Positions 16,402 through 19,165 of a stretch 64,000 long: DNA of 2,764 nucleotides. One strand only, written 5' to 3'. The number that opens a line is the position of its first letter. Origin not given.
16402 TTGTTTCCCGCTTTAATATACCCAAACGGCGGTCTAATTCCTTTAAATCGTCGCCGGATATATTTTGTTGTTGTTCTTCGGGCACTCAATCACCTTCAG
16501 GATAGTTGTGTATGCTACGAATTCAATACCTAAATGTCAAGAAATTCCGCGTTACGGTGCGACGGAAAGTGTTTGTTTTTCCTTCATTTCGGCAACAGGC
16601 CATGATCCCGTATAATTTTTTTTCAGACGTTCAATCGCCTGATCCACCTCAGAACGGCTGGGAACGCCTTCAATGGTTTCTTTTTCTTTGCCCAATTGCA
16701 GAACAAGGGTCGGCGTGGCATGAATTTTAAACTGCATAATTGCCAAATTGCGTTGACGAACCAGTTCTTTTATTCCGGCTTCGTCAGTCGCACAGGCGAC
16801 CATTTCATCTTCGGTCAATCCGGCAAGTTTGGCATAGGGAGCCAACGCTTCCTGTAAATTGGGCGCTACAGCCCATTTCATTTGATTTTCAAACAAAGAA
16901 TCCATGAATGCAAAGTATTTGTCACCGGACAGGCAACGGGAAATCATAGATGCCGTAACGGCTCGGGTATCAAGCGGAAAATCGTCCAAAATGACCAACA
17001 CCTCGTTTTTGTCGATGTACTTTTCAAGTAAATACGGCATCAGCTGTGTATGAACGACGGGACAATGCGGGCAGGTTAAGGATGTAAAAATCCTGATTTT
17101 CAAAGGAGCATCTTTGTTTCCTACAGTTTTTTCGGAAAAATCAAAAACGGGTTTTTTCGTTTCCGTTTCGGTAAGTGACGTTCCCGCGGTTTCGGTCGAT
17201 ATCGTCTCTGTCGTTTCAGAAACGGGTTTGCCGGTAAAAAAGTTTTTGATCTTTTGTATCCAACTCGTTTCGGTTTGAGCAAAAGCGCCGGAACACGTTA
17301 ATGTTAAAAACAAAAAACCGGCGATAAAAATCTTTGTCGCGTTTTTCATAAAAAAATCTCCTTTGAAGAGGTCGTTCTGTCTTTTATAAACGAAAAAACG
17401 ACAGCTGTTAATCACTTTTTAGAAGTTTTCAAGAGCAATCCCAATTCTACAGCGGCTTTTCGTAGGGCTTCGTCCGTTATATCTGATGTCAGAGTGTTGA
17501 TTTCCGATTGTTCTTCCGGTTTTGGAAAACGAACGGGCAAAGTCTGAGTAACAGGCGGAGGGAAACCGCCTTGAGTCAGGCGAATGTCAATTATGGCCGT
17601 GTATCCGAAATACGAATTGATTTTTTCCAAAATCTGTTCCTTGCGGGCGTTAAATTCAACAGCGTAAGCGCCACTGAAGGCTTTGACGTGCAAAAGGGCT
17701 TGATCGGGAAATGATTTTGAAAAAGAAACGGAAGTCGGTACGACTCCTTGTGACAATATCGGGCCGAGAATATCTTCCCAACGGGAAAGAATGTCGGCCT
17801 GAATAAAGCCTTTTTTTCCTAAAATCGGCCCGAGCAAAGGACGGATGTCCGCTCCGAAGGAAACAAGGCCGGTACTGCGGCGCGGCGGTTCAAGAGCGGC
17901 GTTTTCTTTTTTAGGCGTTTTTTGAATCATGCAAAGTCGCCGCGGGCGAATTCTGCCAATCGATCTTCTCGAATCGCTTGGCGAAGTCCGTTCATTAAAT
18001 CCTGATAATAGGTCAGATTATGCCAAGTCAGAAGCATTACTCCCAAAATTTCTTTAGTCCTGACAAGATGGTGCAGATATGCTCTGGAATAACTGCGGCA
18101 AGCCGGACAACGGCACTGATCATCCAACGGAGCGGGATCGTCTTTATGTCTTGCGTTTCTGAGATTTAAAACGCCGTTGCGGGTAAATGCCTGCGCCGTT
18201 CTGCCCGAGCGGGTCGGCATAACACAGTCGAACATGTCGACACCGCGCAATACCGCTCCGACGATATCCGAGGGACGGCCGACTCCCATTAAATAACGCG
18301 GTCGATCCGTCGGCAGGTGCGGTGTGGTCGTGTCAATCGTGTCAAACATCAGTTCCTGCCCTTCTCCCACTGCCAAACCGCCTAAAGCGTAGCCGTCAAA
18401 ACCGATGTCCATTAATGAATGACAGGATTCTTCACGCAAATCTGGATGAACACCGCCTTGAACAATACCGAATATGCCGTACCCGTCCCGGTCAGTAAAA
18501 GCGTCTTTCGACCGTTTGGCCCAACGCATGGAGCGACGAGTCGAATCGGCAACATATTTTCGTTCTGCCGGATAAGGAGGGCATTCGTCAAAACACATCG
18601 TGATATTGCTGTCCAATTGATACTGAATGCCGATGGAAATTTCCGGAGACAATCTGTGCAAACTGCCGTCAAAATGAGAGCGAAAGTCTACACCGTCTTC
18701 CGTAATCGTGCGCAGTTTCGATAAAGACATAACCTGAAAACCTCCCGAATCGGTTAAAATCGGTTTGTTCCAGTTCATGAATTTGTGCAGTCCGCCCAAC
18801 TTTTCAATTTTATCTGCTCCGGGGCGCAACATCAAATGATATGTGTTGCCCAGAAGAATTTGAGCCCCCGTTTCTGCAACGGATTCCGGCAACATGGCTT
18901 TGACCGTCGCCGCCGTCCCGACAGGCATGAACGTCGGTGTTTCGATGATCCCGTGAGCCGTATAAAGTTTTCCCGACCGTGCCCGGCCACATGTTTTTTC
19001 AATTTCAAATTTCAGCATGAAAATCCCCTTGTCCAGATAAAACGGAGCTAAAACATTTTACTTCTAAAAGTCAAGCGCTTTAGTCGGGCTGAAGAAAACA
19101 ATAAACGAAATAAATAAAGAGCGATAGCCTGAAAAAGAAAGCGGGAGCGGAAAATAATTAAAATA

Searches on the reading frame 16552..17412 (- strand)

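Call 75: search_protein_families(library=pfam, proteins=[window:16552-17412:-], max_evalue=0.0001)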
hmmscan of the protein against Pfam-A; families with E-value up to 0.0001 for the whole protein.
window:16552-17412:- (286 aa): 1 family
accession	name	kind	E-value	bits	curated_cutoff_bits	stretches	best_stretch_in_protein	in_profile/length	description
PF13462.12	Thioredoxin_4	-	9.9e-24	84.8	23.2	1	96-239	7-146/165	Thioredoxin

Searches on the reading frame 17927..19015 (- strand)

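Call 75: search_protein_families(library=pfam, proteins=[window:17927-19015:-], max_evalue=0.0001)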
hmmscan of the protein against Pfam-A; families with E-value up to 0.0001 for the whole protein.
window:17927-19015:- (362 aa): 1 family
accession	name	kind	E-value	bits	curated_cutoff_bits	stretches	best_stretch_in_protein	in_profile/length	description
PF01702.25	TGT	-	3.4e-157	523.5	26.3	1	10-358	2-349/357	Queuine tRNA-ribosyltransferase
